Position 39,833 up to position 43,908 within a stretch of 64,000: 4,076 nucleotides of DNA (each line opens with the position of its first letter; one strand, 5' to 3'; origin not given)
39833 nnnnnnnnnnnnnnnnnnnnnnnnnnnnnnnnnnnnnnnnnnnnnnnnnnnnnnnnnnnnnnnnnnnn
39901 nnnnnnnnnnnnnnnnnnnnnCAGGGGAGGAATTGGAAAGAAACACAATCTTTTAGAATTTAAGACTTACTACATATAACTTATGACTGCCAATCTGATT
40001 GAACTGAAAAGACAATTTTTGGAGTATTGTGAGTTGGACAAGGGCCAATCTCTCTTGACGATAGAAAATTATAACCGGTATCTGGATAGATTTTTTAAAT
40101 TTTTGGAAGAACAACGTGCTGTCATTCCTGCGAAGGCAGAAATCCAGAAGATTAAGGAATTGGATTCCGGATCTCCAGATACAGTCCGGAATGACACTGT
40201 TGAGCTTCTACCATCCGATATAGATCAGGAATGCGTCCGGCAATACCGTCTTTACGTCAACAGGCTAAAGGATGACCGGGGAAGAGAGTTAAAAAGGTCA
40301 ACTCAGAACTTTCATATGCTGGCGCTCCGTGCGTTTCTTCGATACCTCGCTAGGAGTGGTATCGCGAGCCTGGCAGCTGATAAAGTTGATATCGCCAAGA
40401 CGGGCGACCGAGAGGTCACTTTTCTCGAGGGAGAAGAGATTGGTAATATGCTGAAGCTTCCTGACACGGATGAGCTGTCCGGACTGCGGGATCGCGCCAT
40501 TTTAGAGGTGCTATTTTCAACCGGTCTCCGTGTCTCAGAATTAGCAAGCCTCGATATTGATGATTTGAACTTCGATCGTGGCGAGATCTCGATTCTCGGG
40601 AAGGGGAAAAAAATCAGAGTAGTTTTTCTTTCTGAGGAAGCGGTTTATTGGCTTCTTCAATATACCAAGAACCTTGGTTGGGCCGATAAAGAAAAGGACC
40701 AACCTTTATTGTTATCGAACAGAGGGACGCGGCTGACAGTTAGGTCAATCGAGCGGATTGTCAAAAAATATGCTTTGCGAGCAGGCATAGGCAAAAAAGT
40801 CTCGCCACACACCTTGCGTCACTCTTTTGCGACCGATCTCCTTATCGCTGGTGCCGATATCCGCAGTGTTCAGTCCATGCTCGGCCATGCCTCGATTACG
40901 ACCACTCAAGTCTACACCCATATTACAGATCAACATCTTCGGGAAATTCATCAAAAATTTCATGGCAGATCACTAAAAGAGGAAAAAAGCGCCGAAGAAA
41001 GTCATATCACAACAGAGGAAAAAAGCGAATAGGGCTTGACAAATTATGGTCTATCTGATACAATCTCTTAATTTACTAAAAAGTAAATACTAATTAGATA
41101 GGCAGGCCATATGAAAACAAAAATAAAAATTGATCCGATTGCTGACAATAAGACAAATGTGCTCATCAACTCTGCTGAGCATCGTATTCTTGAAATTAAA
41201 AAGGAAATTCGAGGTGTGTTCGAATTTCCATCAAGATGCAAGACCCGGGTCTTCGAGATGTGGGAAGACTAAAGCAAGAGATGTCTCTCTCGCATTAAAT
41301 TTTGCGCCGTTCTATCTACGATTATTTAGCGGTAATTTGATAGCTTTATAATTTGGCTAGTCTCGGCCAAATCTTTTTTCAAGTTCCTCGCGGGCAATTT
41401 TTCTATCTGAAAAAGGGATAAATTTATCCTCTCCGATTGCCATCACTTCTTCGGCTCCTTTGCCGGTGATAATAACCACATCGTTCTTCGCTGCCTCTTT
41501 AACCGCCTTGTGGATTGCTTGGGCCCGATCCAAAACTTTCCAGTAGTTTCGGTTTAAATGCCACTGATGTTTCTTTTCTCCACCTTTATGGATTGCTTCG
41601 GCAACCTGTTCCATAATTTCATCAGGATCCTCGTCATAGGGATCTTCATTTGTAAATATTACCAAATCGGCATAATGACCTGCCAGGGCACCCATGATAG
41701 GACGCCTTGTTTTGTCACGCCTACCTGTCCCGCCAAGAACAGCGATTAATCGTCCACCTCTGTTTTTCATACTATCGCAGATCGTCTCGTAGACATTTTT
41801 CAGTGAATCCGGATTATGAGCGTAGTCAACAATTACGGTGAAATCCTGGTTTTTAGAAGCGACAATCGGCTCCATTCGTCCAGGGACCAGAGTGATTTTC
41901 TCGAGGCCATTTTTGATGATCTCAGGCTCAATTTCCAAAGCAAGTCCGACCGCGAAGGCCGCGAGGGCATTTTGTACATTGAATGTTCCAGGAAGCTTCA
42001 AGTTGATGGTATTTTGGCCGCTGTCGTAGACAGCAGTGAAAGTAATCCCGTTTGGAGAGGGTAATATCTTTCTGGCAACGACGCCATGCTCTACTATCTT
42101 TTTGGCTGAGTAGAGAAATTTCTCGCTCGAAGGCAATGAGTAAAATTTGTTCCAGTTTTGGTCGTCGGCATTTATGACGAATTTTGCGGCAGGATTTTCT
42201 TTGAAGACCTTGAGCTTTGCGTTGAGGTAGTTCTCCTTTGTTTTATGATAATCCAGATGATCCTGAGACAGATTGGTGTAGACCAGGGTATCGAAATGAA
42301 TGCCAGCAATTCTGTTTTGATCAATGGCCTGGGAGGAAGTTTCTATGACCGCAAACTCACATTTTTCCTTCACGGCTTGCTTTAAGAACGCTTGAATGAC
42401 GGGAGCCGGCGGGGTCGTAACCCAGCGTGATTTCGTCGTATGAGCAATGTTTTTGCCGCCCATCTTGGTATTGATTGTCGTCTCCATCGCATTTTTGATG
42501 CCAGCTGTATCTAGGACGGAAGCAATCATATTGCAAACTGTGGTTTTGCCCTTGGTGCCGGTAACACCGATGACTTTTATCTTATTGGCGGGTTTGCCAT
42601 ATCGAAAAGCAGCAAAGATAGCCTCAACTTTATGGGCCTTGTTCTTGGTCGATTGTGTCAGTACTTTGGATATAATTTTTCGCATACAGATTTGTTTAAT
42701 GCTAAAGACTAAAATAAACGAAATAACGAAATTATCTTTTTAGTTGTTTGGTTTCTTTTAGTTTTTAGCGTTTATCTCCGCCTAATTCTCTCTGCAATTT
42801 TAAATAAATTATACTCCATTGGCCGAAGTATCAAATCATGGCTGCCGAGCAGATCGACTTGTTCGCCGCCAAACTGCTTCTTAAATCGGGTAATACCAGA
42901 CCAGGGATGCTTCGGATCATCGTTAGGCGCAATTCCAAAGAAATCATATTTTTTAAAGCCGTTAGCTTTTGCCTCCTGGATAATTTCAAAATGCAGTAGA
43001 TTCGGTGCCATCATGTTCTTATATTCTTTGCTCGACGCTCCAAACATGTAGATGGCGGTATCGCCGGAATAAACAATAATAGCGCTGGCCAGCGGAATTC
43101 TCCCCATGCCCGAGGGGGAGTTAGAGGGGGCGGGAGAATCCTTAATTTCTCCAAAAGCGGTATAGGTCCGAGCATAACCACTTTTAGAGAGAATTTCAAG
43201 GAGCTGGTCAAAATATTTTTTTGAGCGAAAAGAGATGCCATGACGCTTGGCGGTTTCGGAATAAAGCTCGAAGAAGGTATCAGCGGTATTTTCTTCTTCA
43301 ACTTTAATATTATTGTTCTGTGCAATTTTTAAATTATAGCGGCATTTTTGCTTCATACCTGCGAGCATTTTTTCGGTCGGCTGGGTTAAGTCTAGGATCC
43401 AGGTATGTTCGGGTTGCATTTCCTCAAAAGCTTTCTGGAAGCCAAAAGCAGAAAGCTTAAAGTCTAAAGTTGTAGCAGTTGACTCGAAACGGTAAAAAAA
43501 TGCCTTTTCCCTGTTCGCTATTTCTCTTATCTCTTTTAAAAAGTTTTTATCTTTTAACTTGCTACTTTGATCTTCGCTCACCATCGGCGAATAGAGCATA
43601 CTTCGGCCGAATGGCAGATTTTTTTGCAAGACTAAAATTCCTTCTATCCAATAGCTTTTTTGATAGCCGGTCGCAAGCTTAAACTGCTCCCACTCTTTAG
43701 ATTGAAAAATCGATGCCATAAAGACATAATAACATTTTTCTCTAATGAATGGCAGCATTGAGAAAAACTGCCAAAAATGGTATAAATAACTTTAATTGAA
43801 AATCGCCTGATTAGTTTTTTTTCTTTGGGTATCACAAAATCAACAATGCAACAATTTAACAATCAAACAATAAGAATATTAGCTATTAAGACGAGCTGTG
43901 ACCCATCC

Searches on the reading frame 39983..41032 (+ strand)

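Call 64: search_protein_families(library=ncbifam, max_evalue=0.00001, proteins=[window:39983-41032:+])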
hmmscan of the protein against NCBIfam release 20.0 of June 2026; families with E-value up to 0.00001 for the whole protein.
window:39983-41032:+ (349 aa): 12 families
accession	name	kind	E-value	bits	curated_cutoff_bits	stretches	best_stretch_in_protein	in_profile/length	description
TIGR02224.1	recomb_XerC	equivalog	1.6e-74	251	335.15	1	11-330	2-293/295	tyrosine recombinase XerC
TIGR02225.1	recomb_XerD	equivalog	2e-74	250.6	329.6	1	94-329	49-289/290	site-specific tyrosine recombinase XerD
NF001399.0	PRK00283.1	subfamily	6.5e-72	242.3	279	1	10-330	10-299/300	tyrosine recombinase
NF040815.2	recomb_XerA_Arch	equivalog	1.1e-65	221.8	220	1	11-322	2-262/263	site-specific tyrosine recombinase/integron integrase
NF002331.0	PRK01287.1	subfamily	1.3e-54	185.6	371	1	78-341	70-339/365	site-specific tyrosine recombinase XerC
NF003462.0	PRK05084.1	equivalog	3e-39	134.8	267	1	169-324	196-354/360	tyrosine recombinase XerS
TIGR02249.1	integrase_gron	subfamily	1.7e-34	119.6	265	2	251-322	237-308/315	integron integrase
NF011946.0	PRK15417.1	equivalog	2.4e-22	79.6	435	1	254-315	255-316/337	integron integrase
NF007371.0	PRK09871.1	subfamily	6e-19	68.4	222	1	146-318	5-178/198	tyrosine-type DNA invertase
NF007370.0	PRK09870.1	subfamily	3.2e-15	56.3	221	1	141-329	6-194/200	tyrosine-type DNA invertase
NF040693.1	recomb_GmtY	equivalog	3.2e-09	36.5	340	1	254-321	368-439/441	gamma-mobile-trio recombinase GmtY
NF041502.1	integrase_1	equivalog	7.6e-06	24.9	350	0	241-325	287-371/484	site-specific integrase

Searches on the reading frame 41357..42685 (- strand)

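Call 64: search_protein_families(library=ncbifam, max_evalue=0.00001, proteins=[window:41357-42685:-])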
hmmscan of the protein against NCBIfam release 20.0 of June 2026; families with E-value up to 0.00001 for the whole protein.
window:41357-42685:- (442 aa): 31 families (the best 25 are shown)
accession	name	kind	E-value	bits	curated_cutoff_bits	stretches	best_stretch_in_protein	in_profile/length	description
NF001126.0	PRK00139.1-4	equivalog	6.4e-117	391.1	373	1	14-437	82-484/486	UDP-N-acetylmuramoyl-L-alanyl-D-glutamate--2,6-diaminopimelate ligase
TIGR01085.1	murE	subfamily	1.5e-116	390.1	257.3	1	11-435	60-471/472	UDP-N-acetylmuramyl-tripeptide synthetase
NF001124.0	PRK00139.1-2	equivalog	2.2e-103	346.7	476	1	17-438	92-495/500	UDP-N-acetylmuramoyl-L-alanyl-D-glutamate--2,6-diaminopimelate ligase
NF008896.0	PRK11929.1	equivalog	7.3e-102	341.8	1023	1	16-438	92-501/965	bifunctional UDP-N-acetylmuramoyl-L-alanyl-D-glutamate--2,6-diaminopimelate ligase MurE/UDP-N-acetylmuramoyl-tripeptide--D-alanyl-D-alanine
NF001123.0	PRK00139.1-1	equivalog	1.1e-83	281.6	586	1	24-436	95-490/493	UDP-N-acetylmuramoyl-L-alanyl-D-glutamate--2,6-diaminopimelate ligase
NF010628.0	PRK14022.1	equivalog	1.7e-72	244.7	536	1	16-414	91-460/483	UDP-N-acetylmuramoyl-L-alanyl-D-glutamate--L-lysine ligase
NF001130.0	PRK00139.2-4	equivalog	2.9e-56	191.3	715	2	227-433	317-509/516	UDP-N-acetylmuramoyl-L-alanyl-D-glutamate--2,6-diaminopimelate ligase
NF001129.0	PRK00139.2-3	equivalog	4.7e-47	160.6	762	1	15-426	97-505/517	UDP-N-acetylmuramoyl-L-alanyl-D-glutamate--2,6-diaminopimelate ligase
NF001131.0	PRK00139.2-5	equivalog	8.2e-46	156.8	1000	1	19-413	92-461/483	UDP-N-acetylmuramoyl-L-alanyl-D-glutamate--2,6-diaminopimelate ligase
NF001127.0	PRK00139.2-1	equivalog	3e-41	141.7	997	2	228-433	318-509/520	UDP-N-acetylmuramoyl-L-alanyl-D-glutamate--2,6-diaminopimelate ligase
TIGR02068.2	cya_phycin_syn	equivalog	2.3e-37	128.5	850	1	32-416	475-856/862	cyanophycin synthetase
NF010623.0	PRK14016.1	subfamily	3.1e-37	128.2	877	1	33-416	477-858/871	cyanophycin synthetase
TIGR01082.1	murC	equivalog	1.3e-28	100.3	335.1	1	126-411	163-440/449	UDP-N-acetylmuramate--L-alanine ligase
TIGR01087.1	murD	equivalog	1.1e-27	97.2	211.95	1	103-405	146-414/441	UDP-N-acetylmuramoyl-L-alanine--D-glutamate ligase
TIGR01143.1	murF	subfamily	3.6e-27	95.4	288.6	1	132-319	151-333/418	UDP-N-acetylmuramoyl-tripeptide--D-alanyl-D-alanine ligase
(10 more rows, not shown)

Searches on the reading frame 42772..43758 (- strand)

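Call 64: search_protein_families(library=ncbifam, max_evalue=0.00001, proteins=[window:42772-43758:-])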
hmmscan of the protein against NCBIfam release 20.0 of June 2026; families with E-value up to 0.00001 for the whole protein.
window:42772-43758:- (328 aa): 2 families
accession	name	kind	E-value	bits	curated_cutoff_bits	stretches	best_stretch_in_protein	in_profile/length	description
NF047883.1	UAcmpLyAlTFemX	equivalog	1.9e-14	53.7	500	1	114-317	144-333/337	UDP-N-acetylmuramoylpentapeptide-lysine N(6)-alanyltransferase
TIGR03019.1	pepcterm_femAB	equivalog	7.3e-14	51.5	260.35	1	109-303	110-281/330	FemAB family XrtA/PEP-CTERM system-associated protein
